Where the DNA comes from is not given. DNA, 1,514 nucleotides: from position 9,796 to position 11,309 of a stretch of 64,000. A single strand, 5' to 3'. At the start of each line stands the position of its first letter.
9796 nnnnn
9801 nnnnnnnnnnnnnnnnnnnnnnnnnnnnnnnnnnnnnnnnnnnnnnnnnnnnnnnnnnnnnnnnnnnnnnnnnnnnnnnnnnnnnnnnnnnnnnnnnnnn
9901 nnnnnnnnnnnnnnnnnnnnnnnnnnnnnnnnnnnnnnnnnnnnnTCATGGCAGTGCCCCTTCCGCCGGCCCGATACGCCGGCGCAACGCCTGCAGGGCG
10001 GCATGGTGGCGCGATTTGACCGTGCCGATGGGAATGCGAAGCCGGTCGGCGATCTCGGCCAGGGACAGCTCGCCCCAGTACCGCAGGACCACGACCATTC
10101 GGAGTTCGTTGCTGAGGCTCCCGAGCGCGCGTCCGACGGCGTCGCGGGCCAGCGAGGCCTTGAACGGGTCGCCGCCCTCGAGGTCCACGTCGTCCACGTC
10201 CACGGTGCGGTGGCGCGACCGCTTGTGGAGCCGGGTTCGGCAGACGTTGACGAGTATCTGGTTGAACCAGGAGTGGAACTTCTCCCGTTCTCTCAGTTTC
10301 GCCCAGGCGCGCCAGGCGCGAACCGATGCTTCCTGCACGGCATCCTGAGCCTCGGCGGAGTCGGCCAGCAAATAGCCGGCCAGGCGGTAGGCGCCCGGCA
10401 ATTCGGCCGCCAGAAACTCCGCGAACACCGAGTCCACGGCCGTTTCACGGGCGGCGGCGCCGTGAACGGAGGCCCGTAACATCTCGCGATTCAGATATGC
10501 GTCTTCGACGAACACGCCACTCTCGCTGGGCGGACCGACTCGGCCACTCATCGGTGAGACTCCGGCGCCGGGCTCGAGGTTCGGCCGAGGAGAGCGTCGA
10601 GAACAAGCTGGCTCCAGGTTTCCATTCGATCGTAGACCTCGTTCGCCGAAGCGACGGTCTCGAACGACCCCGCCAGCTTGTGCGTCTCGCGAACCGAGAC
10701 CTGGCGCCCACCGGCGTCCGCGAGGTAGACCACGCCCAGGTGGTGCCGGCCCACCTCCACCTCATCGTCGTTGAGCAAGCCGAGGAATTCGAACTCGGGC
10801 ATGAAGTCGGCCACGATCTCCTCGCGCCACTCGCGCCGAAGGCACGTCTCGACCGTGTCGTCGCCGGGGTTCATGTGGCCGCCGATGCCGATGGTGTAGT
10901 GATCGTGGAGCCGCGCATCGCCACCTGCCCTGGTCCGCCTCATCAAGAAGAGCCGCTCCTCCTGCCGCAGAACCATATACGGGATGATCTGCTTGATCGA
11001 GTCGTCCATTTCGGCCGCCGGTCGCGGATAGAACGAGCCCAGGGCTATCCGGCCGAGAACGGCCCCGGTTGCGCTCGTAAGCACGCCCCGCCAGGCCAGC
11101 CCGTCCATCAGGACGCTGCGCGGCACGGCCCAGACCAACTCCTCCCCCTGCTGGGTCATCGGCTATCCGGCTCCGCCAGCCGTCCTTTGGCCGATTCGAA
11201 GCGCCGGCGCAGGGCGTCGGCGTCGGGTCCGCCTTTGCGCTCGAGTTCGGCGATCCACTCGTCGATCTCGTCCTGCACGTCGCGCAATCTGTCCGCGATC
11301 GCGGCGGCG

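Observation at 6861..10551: ECF sigma factor translationally coupled to an anti-sigma::NfeD protease fusion, followed by two SPFH/band-7 genes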

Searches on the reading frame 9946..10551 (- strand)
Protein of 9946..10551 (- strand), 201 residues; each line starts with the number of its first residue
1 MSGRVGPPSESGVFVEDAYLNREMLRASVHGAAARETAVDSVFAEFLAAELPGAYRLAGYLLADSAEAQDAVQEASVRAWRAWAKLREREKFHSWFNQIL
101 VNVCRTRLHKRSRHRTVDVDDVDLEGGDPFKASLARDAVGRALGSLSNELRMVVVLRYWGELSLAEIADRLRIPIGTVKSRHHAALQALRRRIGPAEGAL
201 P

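Call 3: search_protein_families(library=pfam, proteins=[window:9946-10551:-], max_evalue=0.1)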
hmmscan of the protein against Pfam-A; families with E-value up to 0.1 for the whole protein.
window:9946-10551:- (201 aa): 5 families
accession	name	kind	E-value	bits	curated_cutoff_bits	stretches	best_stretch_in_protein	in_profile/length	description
PF04545.22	Sigma70_r4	-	3.6e-15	55.6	24.1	1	142-190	1-49/50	Sigma-70, region 4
PF04542.20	Sigma70_r2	-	1.1e-14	54.4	24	1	49-113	4-70/71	Sigma-70 region 2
PF08281.18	Sigma70_r4_2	-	1.2e-13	50.9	25.7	1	137-189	2-54/54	Sigma-70, region 4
PF07638.17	Sigma70_ECF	-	0.011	16.1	21.1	1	118-186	111-176/185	ECF sigma factor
PF13384.12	HTH_23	-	0.043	14.1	24.6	1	149-182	5-38/50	Homeodomain-like domain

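Call 9: search_protein_families(library=ncbifam, proteins=[window:9946-10551:-], max_evalue=0.1)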
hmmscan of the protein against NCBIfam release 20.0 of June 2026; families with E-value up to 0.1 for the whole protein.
window:9946-10551:- (201 aa): 82 families (the best 25 are shown)
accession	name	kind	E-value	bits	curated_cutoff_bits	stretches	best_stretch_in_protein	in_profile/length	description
TIGR02983.1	SigE-fam_strep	subfamily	6e-32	110.8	141.55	1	41-193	6-158/162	SigE family RNA polymerase sigma factor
NF007223.0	PRK09641.1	equivalog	2.7e-23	82.8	209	1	41-193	18-184/187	RNA polymerase sigma factor SigW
NF008888.0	PRK11922.1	equivalog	5.4e-23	81.8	204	1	52-193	41-196/231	RNA polymerase sigma factor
TIGR02954.1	Sig70_famx3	hypoth_equivalog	5.8e-23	81.5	188.5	1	42-193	17-167/170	RNA polymerase sigma-70 factor, TIGR02954 family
TIGR02937.1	sigma70-ECF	superfamily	7.4e-22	77.7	42.9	1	43-192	3-164/165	sigma-70 family RNA polymerase sigma factor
NF007227.0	PRK09645.1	subfamily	1.2e-21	77.4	202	1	54-193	26-170/177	sigma-70 family RNA polymerase sigma factor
NF007225.0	PRK09643.1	equivalog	2.1e-21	76.6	190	1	42-192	28-181/204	RNA polymerase sigma factor SigM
NF009171.0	PRK12518.1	equivalog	2.1e-21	76.6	208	1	60-191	45-182/191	RNA polymerase sigma factor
TIGR02948.1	SigW_bacill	equivalog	2.2e-21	76.8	243.1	1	43-194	20-185/187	RNA polymerase sigma factor SigW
TIGR02939.1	RpoE_Sigma70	equivalog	8.3e-21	74.9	236.15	1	56-195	35-188/190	RNA polymerase sigma factor RpoE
NF053879.1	RNAPolSigSigVBac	equivalog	1.5e-20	73.5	190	1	41-193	4-155/160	RNA polymerase sigma factor SigV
NF009195.0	PRK12543.1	subfamily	8.5e-20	71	197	1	52-193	31-178/192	RNA polymerase sigma factor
NF004113.0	PRK05602.1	equivalog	1.2e-18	67.5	208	1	42-192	46-200/211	RNA polymerase sigma factor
NF007216.0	PRK09638.1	equivalog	5.5e-17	62.1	194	1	59-193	36-174/180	RNA polymerase sigma factor SigY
NF009176.0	PRK12524.1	equivalog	2.4e-16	60.1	264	1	40-189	24-180/196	RNA polymerase sigma factor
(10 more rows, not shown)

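Call 22: find_related_loci(query=A2, collection=genome_contigs, flank=4500)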
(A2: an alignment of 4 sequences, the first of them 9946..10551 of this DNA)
Query A2 (201 aa) in genome_contigs; peptide patterns used: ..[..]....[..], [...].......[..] (x = any residue, [..] = any of these).
600 stretches matched a pattern (row limit reached: there are more); 346 encode a relative of the query (tblastn E <= 1e-3); the best 80 are kept; 80 distinct loci.
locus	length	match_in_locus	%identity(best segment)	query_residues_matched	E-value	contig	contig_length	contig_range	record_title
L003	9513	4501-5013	49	29-191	1e-40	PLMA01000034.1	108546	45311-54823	MAG: Chloroflexi bacterium isolate fen_1076 73.20120800_E3S.35_contig_1145, whole genome shotgun sequence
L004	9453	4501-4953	50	44-190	4e-39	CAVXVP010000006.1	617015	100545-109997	MAG: uncultured Chloroflexia bacterium isolate MFD06298.bin.2.198 genome assembly, contig: contig_15898, whole genome sh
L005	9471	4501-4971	50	36-191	6e-39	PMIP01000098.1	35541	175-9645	MAG: Chloroflexi bacterium isolate fen_1051 73.20120600_E3D.26_contig_3997, whole genome shotgun sequence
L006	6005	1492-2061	43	4-190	5e-30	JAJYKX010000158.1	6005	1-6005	MAG: Chloroflexi bacterium isolate DBS2-1.bin55 NODE_26911_length_6005_cov_4.908132, whole genome shotgun sequence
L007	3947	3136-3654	41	24-190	3e-25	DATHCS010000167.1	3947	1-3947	MAG TPA_asm: Candidatus Dormiibacterota bacterium isolate SMAG_U12373 k141_127713, whole genome shotgun sequence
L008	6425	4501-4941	39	41-186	8e-24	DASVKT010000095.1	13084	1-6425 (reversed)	MAG TPA_asm: Candidatus Limnocylindrales bacterium isolate SMAG_U3053 k141_1169441, whole genome shotgun sequence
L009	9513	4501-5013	33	41-197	2e-23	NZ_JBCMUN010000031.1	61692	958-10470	Paenibacillus oryzisoli strain B-14089 B_14089_contig_0000031, whole genome shotgun sequence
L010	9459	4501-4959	32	43-193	7e-22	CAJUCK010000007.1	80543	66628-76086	MAG TPA_asm: uncultured Lachnospiraceae bacterium isolate MGBC117436 genome assembly, contig: MGBC117436.7, whole genome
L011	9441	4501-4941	34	43-193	3e-21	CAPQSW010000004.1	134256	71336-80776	MAG TPA_asm: uncultured Lachnospiraceae bacterium isolate MGBC111686 genome assembly, contig: MGBC111686.4, whole genome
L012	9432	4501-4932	33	52-193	3e-18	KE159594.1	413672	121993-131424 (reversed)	Lachnospiraceae bacterium 3-1 genomic scaffold acPFp-supercont1.6, whole genome shotgun sequence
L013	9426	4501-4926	39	55-190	7e-18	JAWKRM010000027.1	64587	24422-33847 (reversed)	MAG: Polyangiales bacterium isolate ABC2.82 ABC2.82.fa-27, whole genome shotgun sequence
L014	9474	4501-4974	33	41-193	2e-17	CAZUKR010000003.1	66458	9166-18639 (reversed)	MAG TPA_asm: uncultured Eubacterium sp. isolate SRP294416_co2_634 genome assembly, contig: NODE_138_length_66458_cov_13.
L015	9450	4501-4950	38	54-190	5e-17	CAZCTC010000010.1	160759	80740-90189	MAG TPA_asm: uncultured Anaerolineales bacterium isolate binchicken_co20_433 genome assembly, contig: NODE_223_length_16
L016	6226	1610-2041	37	54-189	3e-16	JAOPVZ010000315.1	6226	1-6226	MAG: Frankiales bacterium isolate RYN_161 scaffold_2863692, whole genome shotgun sequence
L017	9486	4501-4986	35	31-193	4e-16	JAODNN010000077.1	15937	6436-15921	MAG: Blastococcus sp. isolate RYN_119 scaffold_2010519, whole genome shotgun sequence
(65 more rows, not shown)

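Call 56: search_solved_structures(query=window:9946-10515:-, max_evalue=0.00001)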
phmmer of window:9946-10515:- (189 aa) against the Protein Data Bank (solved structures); distinct sequences matched with E-value up to 0.00001: 17.
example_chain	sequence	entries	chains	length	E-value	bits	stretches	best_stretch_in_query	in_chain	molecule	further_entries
5wuq_A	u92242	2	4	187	2.7e-15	59.7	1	30-181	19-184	ECF RNA polymerase sigma factor SigW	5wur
1or7_A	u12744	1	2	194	3.3e-13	52.9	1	52-183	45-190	RNA polymerase sigma-E factor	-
6in7_B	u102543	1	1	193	4.6e-13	52.4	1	50-183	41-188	RNA polymerase sigma-H factor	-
8z6g_B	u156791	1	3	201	4.9e-13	52.3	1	50-183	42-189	RNA polymerase sigma factor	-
6jbq_F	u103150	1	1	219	5e-13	52.3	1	52-183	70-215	ECF RNA polymerase sigma-E factor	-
6dv9_F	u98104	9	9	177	2.2e-12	50.2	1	15-180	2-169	ECF RNA polymerase sigma factor SigL | RNA polymerase sigma factor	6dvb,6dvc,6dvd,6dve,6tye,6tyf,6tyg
9m9d_F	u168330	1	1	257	9.5e-11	44.9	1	31-181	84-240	ECF RNA polymerase sigma factor SigE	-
9m9e_F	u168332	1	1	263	1e-10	44.8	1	31-181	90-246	ECF RNA polymerase sigma factor SigE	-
9m98_F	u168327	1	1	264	1e-10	44.8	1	31-181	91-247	ECF RNA polymerase sigma factor SigE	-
6jhe_A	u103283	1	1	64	3.8e-09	39.7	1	129-181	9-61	ECF RNA polymerase sigma factor SigW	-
6jcy_F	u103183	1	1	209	1.3e-08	37.9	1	47-179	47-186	ECF RNA polymerase sigma factor SigH,ECF RNA polymerase sigma factor SigE,ECF RNA polymera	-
3hug_A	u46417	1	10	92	5.3e-07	32.6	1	106-180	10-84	RNA polymerase sigma factor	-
4nqw_A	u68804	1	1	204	7.1e-07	32.2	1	29-179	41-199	ECF RNA polymerase sigma factor SigK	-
5zx2_F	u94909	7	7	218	7.4e-07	32.2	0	47-179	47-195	ECF RNA polymerase sigma factor SigH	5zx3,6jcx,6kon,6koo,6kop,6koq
7qh5_A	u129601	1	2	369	8.5e-07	32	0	28-123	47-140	RNA polymerase sigma factor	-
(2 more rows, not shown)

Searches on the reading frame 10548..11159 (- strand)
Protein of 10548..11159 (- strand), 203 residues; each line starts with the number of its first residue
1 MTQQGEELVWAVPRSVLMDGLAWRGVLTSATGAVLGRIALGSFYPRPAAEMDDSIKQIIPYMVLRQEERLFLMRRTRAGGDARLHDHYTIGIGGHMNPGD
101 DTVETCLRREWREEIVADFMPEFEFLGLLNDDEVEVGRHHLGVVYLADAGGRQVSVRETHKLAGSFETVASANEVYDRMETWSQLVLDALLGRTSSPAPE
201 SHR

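Call 3: search_protein_families(library=pfam, proteins=[window:10548-11159:-], max_evalue=0.1)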
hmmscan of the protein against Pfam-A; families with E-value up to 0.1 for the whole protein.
window:10548-11159:- (203 aa): 1 family
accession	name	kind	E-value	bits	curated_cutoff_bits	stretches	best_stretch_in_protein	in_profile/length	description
PF00293.34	NUDIX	-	1.3e-09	38.6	21.1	1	63-159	10-104/134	NUDIX domain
